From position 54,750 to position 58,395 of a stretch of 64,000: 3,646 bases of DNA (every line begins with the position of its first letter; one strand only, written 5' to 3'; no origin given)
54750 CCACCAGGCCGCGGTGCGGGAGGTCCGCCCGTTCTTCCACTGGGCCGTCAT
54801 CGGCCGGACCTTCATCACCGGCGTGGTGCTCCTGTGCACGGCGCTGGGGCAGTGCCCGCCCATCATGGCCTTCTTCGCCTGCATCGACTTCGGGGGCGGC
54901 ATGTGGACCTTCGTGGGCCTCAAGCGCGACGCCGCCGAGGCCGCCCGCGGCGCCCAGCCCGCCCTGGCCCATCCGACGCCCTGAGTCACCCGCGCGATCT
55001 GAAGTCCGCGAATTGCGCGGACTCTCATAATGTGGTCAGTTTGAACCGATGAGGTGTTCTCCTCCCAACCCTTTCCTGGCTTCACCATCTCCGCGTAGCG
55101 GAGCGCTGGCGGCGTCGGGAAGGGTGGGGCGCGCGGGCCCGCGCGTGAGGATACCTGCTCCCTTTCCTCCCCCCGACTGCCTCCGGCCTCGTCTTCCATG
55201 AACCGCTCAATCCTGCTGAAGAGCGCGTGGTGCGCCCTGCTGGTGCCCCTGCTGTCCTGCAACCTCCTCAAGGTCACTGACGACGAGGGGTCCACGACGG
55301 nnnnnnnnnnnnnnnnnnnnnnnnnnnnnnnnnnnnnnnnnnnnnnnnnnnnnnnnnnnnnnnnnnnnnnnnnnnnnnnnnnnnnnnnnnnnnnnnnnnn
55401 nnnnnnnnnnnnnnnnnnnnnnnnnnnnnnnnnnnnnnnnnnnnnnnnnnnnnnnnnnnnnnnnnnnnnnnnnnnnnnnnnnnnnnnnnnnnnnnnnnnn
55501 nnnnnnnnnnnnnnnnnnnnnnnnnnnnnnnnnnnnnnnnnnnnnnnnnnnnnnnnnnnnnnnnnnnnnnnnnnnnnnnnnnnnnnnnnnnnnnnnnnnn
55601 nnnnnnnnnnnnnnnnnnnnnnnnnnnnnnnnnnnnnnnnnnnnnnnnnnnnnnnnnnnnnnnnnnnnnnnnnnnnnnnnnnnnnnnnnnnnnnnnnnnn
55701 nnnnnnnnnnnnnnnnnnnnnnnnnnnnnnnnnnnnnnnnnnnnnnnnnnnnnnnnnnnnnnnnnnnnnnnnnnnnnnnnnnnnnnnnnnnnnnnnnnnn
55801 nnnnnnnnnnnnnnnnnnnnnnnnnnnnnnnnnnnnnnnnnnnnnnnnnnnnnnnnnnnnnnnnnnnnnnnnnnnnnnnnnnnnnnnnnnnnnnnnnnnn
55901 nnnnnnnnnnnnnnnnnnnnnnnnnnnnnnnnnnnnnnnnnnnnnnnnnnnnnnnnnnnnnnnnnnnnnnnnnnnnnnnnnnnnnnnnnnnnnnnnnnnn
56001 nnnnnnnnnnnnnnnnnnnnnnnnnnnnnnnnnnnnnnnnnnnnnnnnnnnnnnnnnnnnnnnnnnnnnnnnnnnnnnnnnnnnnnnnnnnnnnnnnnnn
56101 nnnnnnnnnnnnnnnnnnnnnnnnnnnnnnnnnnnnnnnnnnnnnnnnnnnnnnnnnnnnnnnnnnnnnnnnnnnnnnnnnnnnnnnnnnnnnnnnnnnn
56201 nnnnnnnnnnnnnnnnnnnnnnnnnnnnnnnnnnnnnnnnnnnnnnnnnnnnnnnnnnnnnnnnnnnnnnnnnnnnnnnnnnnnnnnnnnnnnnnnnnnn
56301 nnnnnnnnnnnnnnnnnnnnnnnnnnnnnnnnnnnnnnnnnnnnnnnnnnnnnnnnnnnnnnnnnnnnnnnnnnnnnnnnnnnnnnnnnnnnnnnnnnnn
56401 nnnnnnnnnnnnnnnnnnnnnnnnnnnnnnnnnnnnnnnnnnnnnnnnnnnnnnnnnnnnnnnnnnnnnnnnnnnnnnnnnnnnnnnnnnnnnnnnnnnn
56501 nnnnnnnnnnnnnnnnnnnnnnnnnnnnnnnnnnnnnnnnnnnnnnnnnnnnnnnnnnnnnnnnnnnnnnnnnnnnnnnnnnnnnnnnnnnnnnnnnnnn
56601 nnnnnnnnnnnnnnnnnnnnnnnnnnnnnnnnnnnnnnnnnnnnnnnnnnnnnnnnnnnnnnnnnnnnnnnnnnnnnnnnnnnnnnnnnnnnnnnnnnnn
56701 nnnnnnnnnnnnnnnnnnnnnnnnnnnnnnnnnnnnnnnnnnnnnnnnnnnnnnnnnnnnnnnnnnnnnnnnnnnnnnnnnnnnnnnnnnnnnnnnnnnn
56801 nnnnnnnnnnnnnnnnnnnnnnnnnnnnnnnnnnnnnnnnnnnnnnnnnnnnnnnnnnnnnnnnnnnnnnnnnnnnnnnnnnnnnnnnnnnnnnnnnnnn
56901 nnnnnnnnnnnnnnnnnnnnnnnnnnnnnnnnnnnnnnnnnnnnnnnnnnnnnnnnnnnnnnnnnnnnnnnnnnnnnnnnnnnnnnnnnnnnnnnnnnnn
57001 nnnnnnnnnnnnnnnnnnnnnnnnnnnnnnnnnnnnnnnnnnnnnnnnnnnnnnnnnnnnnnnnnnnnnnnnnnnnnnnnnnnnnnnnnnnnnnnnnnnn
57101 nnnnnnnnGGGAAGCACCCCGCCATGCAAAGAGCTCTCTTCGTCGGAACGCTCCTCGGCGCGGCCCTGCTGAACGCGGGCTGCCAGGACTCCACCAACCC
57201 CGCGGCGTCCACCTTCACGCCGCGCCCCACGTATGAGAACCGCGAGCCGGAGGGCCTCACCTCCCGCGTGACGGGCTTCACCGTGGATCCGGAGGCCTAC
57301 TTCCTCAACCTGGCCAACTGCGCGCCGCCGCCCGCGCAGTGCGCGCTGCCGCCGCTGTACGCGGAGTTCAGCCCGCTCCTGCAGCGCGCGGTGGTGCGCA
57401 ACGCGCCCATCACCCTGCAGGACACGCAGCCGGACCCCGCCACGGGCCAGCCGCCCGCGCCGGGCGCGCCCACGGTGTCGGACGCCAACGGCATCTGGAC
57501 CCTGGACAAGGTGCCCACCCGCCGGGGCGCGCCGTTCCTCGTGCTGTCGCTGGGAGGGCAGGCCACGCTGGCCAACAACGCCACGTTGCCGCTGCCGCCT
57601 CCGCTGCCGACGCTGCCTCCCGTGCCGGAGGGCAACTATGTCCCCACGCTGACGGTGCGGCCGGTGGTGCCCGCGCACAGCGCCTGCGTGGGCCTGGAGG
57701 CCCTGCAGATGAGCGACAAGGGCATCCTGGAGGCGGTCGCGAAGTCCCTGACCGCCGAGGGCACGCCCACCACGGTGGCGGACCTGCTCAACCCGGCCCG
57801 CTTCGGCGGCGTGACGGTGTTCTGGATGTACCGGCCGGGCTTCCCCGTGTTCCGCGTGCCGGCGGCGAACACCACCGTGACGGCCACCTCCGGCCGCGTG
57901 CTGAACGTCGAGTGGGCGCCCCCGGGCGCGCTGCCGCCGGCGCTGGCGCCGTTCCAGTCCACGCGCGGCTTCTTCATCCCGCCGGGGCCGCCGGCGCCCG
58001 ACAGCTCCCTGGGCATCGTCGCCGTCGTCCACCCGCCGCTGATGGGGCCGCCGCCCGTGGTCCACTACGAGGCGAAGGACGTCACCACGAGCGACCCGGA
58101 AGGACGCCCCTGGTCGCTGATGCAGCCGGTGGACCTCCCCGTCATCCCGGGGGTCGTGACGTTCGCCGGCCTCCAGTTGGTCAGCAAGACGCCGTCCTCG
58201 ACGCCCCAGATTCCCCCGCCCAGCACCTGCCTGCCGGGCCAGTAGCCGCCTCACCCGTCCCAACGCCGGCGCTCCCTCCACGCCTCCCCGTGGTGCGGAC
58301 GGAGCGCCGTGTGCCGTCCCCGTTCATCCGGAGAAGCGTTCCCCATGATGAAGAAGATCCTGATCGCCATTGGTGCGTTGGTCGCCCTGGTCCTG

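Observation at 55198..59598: Cytochrome c island: pentaheme lipoprotein, Pro-rich lipoprotein and membrane-anchored triheme cytochrome c, just downstream of menA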

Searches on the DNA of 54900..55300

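Call 85: search_rna_families(source=window, start=54900, end=55300, threshold=evalue, max_evalue=10)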
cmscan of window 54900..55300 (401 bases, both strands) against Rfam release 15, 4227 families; matches with E-value up to 10: 2.
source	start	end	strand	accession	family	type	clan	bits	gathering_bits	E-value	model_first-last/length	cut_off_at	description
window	55114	55177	+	RF03946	mir-3132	Gene; miRNA;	-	16.4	84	4.5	1-75/75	no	mir-3132 microRNA precursor family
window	55156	55237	+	RF01986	ZEB2_AS1_3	Gene; lncRNA;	-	15.5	55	0.54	1-100/100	no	ZEB2 antisense RNA 1 conserved region 3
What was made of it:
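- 54998..55197 (+): Upstream leader of ORF1, conserved across Corallococcus. The near-invariant core at 55004-55066 holds the palindrome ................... (55004-55022) and a -10-like CATAAT (55026-55031). It is a candidate promoter/operator plus a structured 5' UTR. Call 85 (no Rfam family).
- Tried and rejected: Rfam found nothing credible in the ORF1 leader (call 85).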

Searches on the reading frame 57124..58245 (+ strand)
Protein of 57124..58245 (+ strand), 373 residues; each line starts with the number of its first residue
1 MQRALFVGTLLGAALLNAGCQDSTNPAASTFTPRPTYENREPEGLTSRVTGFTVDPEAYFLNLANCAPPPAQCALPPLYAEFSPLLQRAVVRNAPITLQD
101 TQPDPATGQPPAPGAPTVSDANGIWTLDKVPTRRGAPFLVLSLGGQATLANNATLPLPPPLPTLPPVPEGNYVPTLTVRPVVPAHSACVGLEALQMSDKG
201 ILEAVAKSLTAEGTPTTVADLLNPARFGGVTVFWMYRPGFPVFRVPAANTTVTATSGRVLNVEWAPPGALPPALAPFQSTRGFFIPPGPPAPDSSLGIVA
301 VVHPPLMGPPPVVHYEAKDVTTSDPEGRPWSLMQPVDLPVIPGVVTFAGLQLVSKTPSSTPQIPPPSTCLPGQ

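Call 3: search_protein_families(library=pfam, proteins=[window:57124-58245:+], max_evalue=0.01)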
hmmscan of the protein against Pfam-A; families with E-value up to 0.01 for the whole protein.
window:57124-58245:+ (373 aa): 0 families

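Call 4: search_protein_families(library=ncbifam, proteins=[window:57124-58245:+], max_evalue=0.01)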
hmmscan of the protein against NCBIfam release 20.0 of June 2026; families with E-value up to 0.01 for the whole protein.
window:57124-58245:+ (373 aa): 0 families

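Call 7: search_solved_structures(query=window:57124-58245:+, max_evalue=1)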
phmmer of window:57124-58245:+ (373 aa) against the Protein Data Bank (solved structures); distinct sequences matched with E-value up to 1: 0.
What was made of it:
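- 57124..58245 (+): ORF2: 373-aa proline-rich lipoprotein (Cys20) with no haem motif. The predicted fold is transthyretin-like/CnaB-type beta-sandwich domains. It is the obligate genomic partner of ORF1. Calls 3 and 7 (no Pfam or PDB sequence match).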

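Call 14: find_homologous_proteins(query=window:57124-58245:+, max_evalue=0.001)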
Query window:57124-58245:+ (373 aa): 26 proteins with E <= 0.001 among 8000 candidates.
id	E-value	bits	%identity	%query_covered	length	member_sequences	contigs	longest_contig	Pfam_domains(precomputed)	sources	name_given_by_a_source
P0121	3.4e-241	818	100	100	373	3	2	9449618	-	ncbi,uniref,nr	ncbi:hypothetical protein NR800_12125 [Corallococcus interemptor]|uniref:hypothetical protein n=1 Ta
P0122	5.2e-203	692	84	100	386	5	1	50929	-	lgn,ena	-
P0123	4.2e-195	666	82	100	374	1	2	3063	-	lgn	-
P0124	5.7e-191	653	82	100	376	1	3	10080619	-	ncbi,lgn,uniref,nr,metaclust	ncbi:hypothetical protein COCOR_04734 [Corallococcus coralloides DSM 2259]|uniref:Lipoprotein n=1 Ta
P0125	3.5e-190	650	78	100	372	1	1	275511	-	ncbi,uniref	ncbi:hypothetical protein ACQKGO_30180 [Corallococcus interemptor]|uniref:hypothetical protein n=1 T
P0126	7.3e-188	643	80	100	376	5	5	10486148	-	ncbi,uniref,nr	ncbi:hypothetical protein HJC22_01240 [Corallococcus exiguus]|uniref:hypothetical protein n=1 Tax=Co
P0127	6.8e-186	636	78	100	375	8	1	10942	-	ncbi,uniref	ncbi:hypothetical protein [Corallococcus sp. 4LFB]|uniref:hypothetical protein n=1 Tax=Corallococcus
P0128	5.5e-185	633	79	100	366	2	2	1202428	-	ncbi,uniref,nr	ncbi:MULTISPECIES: hypothetical protein [Corallococcus]|uniref:hypothetical protein n=1 Tax=Coralloc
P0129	7.0e-184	629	80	100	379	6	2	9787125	-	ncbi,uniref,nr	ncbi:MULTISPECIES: hypothetical protein [unclassified Corallococcus]|uniref:hypothetical protein n=1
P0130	9.1e-183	626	78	100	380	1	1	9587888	-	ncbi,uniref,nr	ncbi:hypothetical protein EJ065_4503 [Corallococcus coralloides]|uniref:Uncharacterized protein n=1 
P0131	1.2e-182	625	79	100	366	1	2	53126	-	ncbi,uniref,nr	ncbi:hypothetical protein [Corallococcus carmarthensis]|uniref:Uncharacterized protein n=1 Tax=Coral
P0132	6.5e-181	620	78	100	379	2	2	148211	-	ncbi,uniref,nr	ncbi:hypothetical protein D7X55_13170 [Corallococcus sp. AB049A]|uniref:Uncharacterized protein n=1 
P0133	1.1e-178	612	77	100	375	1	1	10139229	-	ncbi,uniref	ncbi:hypothetical protein [Corallococcus exercitus]|uniref:hypothetical protein n=1 Tax=Corallococcu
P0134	2.5e-178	611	77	100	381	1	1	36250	-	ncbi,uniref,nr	ncbi:hypothetical protein D7V80_22205 [Corallococcus sp. CA054B]|uniref:hypothetical protein n=1 Tax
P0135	8.8e-176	603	75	100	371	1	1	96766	-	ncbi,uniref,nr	ncbi:hypothetical protein [Corallococcus aberystwythensis]|uniref:Uncharacterized protein n=1 Tax=Co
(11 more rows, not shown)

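Call 42: find_homologous_proteins(query=A2, max_evalue=0.001)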
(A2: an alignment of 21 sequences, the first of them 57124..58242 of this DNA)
Query A2 (21 sequences) (373 aa, profile of the alignment): 27 proteins with E <= 0.001 among 8000 candidates.
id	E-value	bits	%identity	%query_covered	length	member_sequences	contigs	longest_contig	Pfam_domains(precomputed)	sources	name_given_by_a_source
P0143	4.3e-151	521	45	94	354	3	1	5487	-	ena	-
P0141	4.4e-130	452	53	100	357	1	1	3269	-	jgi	jgi:hypothetical protein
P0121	1.9e-129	450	100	100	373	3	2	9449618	-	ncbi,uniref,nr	ncbi:hypothetical protein NR800_12125 [Corallococcus interemptor]|uniref:hypothetical protein n=1 Ta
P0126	1.1e-127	444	80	100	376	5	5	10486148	-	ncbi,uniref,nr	ncbi:hypothetical protein HJC22_01240 [Corallococcus exiguus]|uniref:hypothetical protein n=1 Tax=Co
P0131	2.3e-127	443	79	100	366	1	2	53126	-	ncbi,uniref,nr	ncbi:hypothetical protein [Corallococcus carmarthensis]|uniref:Uncharacterized protein n=1 Tax=Coral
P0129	3.0e-127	443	80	100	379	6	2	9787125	-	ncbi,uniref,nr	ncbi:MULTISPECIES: hypothetical protein [unclassified Corallococcus]|uniref:hypothetical protein n=1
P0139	4.9e-126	439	62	100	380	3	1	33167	-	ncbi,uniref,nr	ncbi:hypothetical protein [Corallococcus terminator]|uniref:hypothetical protein n=1 Tax=Corallococc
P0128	5.5e-126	438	79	100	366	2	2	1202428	-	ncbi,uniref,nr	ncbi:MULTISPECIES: hypothetical protein [Corallococcus]|uniref:hypothetical protein n=1 Tax=Coralloc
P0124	1.0e-125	438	82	100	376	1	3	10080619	-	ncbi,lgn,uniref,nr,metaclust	ncbi:hypothetical protein COCOR_04734 [Corallococcus coralloides DSM 2259]|uniref:Lipoprotein n=1 Ta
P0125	1.3e-125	437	78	100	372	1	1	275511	-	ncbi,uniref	ncbi:hypothetical protein ACQKGO_30180 [Corallococcus interemptor]|uniref:hypothetical protein n=1 T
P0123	2.8e-125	436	82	100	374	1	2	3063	-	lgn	-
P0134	2.8e-124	433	77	100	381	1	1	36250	-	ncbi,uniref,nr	ncbi:hypothetical protein D7V80_22205 [Corallococcus sp. CA054B]|uniref:hypothetical protein n=1 Tax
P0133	1.4e-123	431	77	100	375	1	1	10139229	-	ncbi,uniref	ncbi:hypothetical protein [Corallococcus exercitus]|uniref:hypothetical protein n=1 Tax=Corallococcu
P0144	7.8e-123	428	42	100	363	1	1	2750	-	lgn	-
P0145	1.1e-122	428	37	97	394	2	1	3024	-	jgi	jgi:hypothetical protein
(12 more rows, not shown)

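Call 49: predict_structure(alignment_id=A3)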
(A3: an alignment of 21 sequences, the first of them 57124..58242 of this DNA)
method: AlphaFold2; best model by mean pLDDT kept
length: 373 residues; sequences in the alignment: 21
mean_pLDDT: 77.4   pTM: 0.79
mean pLDDT of the five models: 77.4, 76.9, 75.3, 74.0, 72.5
residues with pLDDT >= 90: 127; 70-90: 141; 50-70: 58; < 50: 47
segments of 3 or more residues with pLDDT < 50: 1-6, 16-43, 363-373
pLDDT, mean of each block of 10 residues (from residue 1): 43 47 33 32 63 89 74 62 78 93 76 89 87 74 90 64 80 91 63 91 96 92 93 86 81 94 89 93 90 92 89 91 86 83 90 71 43 32
secondary structure, 60 per line:
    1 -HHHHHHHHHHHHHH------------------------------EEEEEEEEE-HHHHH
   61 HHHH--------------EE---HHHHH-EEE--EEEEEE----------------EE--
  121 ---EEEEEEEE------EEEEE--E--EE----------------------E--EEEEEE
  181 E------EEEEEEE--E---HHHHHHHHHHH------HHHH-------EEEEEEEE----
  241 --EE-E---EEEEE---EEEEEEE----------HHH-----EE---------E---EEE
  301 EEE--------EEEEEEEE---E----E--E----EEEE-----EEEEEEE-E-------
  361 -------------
elements in order: H2-15 E46-54 H56-64 H84-88 E90-92 E95-100 E124-131 E138-142 E175-181 E188-194 H201-211 H218-221 E229-236 E250-254 E258-264 E298-303 E312-319 E336-339 E345-351
